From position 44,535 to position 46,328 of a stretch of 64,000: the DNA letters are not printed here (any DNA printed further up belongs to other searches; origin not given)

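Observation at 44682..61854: Candidate cohesin-dockerin surface-anchoring system: a giant 5,016-aa dockerin-tipped fibre plus two co-directional membrane-anchored cohesin-like proteins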

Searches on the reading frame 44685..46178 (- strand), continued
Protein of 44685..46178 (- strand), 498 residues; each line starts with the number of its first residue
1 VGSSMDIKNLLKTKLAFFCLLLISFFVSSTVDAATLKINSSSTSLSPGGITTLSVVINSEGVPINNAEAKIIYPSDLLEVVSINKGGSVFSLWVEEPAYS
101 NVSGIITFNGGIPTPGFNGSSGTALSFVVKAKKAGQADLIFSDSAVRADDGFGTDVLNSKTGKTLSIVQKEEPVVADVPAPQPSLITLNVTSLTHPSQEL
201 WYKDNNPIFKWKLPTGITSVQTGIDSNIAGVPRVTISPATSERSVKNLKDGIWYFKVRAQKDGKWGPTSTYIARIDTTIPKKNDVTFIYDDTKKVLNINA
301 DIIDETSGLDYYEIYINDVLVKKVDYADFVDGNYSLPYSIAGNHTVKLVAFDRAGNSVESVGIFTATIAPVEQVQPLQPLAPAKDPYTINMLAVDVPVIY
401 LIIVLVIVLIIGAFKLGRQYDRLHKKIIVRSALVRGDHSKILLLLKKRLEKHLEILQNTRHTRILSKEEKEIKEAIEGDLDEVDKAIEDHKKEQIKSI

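Call 37: find_related_loci(query=A2, collection=genome_contigs, flank=10000)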
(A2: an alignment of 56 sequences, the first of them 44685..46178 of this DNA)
Query A2 (498 aa) in genome_contigs; peptide patterns used: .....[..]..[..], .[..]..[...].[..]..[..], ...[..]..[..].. (x = any residue, [..] = any of these).
290 stretches matched a pattern; 271 encode a relative of the query (tblastn E <= 1e-3); the best 80 are kept; 80 distinct loci.
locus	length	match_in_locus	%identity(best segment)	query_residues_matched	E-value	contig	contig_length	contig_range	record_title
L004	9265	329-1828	61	4-497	0e+0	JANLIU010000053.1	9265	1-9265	MAG: Candidatus Parcubacteria bacterium isolate S40-23 k99_195092, whole genome shotgun sequence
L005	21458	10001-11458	61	7-493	0e+0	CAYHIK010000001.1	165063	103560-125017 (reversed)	MAG TPA_asm: uncultured Candidatus Saccharibacteria bacterium isolate ERP119705_co13_612 genome assembly, contig: NODE_8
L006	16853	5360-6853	61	4-493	0e+0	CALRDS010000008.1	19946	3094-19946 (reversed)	MAG: Candidatus Nomurabacteria bacterium isolate Baikal-1350m-319 genome assembly, contig: Baikal-1350m-c9812, whole gen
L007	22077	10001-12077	58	1-493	0e+0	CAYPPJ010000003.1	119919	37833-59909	MAG TPA_asm: uncultured Candidatus Saccharibacteria bacterium isolate SRP278252_co2_123 genome assembly, contig: NODE_19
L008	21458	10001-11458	59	3-491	0e+0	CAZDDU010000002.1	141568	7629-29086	MAG TPA_asm: uncultured Candidatus Saccharibacteria bacterium isolate SRP286056_co1_543 genome assembly, contig: NODE_76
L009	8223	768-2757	57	4-497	1e-180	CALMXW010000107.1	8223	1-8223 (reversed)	MAG TPA_asm: uncultured bacterium isolate SRR6158310_bin.79_CONCOCT_v1.1_MAG genome assembly, contig: ERZ1749613.1402, w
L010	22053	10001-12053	58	3-490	2e-175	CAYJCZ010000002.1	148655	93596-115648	MAG TPA_asm: uncultured Candidatus Saccharibacteria bacterium isolate ERP123247_co1_110 genome assembly, contig: NODE_45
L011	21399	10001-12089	58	3-491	4e-174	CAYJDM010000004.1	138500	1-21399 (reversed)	MAG TPA_asm: uncultured Candidatus Saccharibacteria bacterium isolate ERP123247_co1_51 genome assembly, contig: NODE_52_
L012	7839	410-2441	57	3-493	8e-174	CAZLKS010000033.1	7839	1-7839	MAG TPA_asm: uncultured Candidatus Saccharibacteria bacterium isolate SRP278252_co2_270 genome assembly, contig: NODE_19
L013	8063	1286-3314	60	5-490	6e-172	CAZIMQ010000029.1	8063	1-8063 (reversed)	MAG TPA_asm: uncultured Candidatus Saccharibacteria bacterium isolate SRP292972_co3_8 genome assembly, contig: NODE_3439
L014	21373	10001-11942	57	1-492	2e-168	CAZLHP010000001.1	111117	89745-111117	MAG TPA_asm: uncultured Candidatus Saccharibacteria bacterium isolate SRP286056_co1_109 genome assembly, contig: NODE_12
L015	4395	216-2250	57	5-493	1e-166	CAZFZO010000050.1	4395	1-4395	MAG TPA_asm: uncultured Candidatus Saccharibacteria bacterium isolate SRP278252_co1_151 genome assembly, contig: NODE_40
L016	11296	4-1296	54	71-493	2e-153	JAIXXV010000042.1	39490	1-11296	MAG: bacterium isolate D4_MAG_00069 pond_D4_MAG_00069_000000000006, whole genome shotgun sequence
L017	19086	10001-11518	63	4-493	0e+0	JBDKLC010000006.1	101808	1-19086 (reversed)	MAG: Candidatus Parcubacteria bacterium isolate hopbrook_2019_sw_WHONDRS-S19S_0012_B_bin.20 scaffold_847478, whole genom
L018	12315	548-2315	48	5-493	4e-141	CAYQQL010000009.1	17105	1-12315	MAG TPA_asm: uncultured Candidatus Saccharibacteria bacterium isolate SRP286056_co3_38 genome assembly, contig: NODE_334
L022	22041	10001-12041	43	3-491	3e-128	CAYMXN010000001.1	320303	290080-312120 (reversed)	MAG TPA_asm: uncultured Candidatus Saccharibacteria bacterium isolate SRP292972_co3_20 genome assembly, contig: NODE_39_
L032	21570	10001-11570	46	5-359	2e-99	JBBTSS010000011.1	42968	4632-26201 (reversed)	MAG: Patescibacteria group bacterium isolate H41-bin121_1 H41_bin121_1_000000000011, whole genome shotgun sequence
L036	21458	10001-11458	35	11-493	5e-90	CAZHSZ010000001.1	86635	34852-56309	MAG TPA_asm: uncultured Candidatus Saccharibacteria bacterium isolate SRP133034_co1_80 genome assembly, contig: NODE_111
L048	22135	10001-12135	34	29-488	7e-80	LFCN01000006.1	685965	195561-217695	MAG: Parcubacteria bacterium C7867-004 C7867_00001, whole genome shotgun sequence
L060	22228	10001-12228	34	30-489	1e-76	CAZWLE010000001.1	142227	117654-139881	MAG TPA_asm: uncultured Candidatus Saccharibacteria bacterium isolate SRP292972_co3_120 genome assembly, contig: NODE_15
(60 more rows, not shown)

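Call 47: search_protein_families(library=pfam, proteins=[L022:3557-9970:+, L032:5316-9854:+, L036:4846-9141:+, L048:5580-9851:+, L060:3516-9950:+], max_evalue=0.001)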
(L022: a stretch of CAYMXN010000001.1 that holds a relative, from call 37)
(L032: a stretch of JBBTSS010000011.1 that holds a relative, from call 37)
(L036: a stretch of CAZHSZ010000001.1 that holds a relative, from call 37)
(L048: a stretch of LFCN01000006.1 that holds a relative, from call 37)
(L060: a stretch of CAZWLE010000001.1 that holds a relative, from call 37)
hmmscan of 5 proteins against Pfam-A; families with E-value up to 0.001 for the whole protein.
L022:3557-9970:+ (2138 aa): 8 families
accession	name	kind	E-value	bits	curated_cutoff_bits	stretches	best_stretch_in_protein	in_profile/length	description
PF00041.27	fn3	-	2.5e-122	399.8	25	13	1751-1830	1-80/84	Fibronectin type III domain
PF25059.1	FN3_DSCAM-DSCAML_C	-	1.3e-41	141.2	39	1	1864-1929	14-78/89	DSCAM/DSCAML C-terminal Fn3-like domain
PF16656.11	Pur_ac_phosph_N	-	3.8e-24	85.5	30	0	1763-1821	13-83/93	Purple acid Phosphatase, N-terminal domain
PF16323.11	DUF4959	-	8.9e-19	68.2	32.9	0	1657-1733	16-94/106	Domain of unknown function (DUF4959)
PF17425.8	Arylsulfotran_N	-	6.8e-13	49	24.2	0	765-839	13-81/88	Arylsulfotransferase Ig-like domain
PF14741.12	GH114_assoc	-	1.8e-10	41.5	22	0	1132-1233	24-116/126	N-terminal glycosyl-hydrolase-114-associated domain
PF00404.24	Dockerin_1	-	2.8e-09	37.5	22.9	1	2078-2124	3-52/57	Dockerin type I domain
PF07495.19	Y_Y_Y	-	1.2e-08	35.1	26.6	0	1796-1835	26-63/65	Y_Y_Y domain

L032:5316-9854:+ (1513 aa): 8 families
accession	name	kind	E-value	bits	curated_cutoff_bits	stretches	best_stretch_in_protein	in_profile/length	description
PF00041.27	fn3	-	2.5e-107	351.7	25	11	1128-1205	2-79/84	Fibronectin type III domain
PF25059.1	FN3_DSCAM-DSCAML_C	-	1.5e-38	131.4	39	1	1239-1303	13-76/89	DSCAM/DSCAML C-terminal Fn3-like domain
PF16656.11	Pur_ac_phosph_N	-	5.8e-21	75.3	30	0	1138-1197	12-83/93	Purple acid Phosphatase, N-terminal domain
PF17425.8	Arylsulfotran_N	-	1.5e-09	38.2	24.2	0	347-396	40-83/88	Arylsulfotransferase Ig-like domain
PF16323.11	DUF4959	-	3.3e-08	34.3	32.9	0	583-665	16-100/106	Domain of unknown function (DUF4959)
PF07495.19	Y_Y_Y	-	1.7e-07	31.5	26.6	0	364-401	27-63/65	Y_Y_Y domain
PF11476.16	TgMIC1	-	2.2e-07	31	28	0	1005-1106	17-115/117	Toxoplasma gondii micronemal protein 1 TgMIC1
PF00404.24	Dockerin_1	-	3.2e-06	27.7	22.9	1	1453-1499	3-52/57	Dockerin type I domain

L036:4846-9141:+ (1432 aa): 3 families
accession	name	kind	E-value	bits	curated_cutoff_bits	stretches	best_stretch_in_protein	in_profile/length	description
PF01835.25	MG2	-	3.3e-09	37.4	32.8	1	1149-1229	13-91/96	MG2 domain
PF00404.24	Dockerin_1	-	1.7e-07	31.8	22.9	1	1377-1424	2-52/57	Dockerin type I domain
PF23005.1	DUF7032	-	0.00017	21.8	27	0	861-894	80-113/115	Domain of unknown function (DUF7032)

L048:5580-9851:+ (1424 aa): 2 families
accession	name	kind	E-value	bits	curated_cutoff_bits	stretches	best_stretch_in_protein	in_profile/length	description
PF00404.24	Dockerin_1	-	1.5e-06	28.8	22.9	1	1371-1418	2-52/57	Dockerin type I domain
PF01835.25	MG2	-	7.6e-06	26.6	32.8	0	44-115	4-76/96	MG2 domain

L060:3516-9950:+ (2145 aa): 3 families
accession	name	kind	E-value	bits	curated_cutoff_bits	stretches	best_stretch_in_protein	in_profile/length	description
PF00404.24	Dockerin_1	-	2.2e-08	34.6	22.9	1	2092-2138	3-52/57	Dockerin type I domain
PF23005.1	DUF7032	-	4.5e-06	26.9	27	0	805-830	79-104/115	Domain of unknown function (DUF7032)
PF01835.25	MG2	-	7.4e-06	26.7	32.8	0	1896-1946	34-83/96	MG2 domain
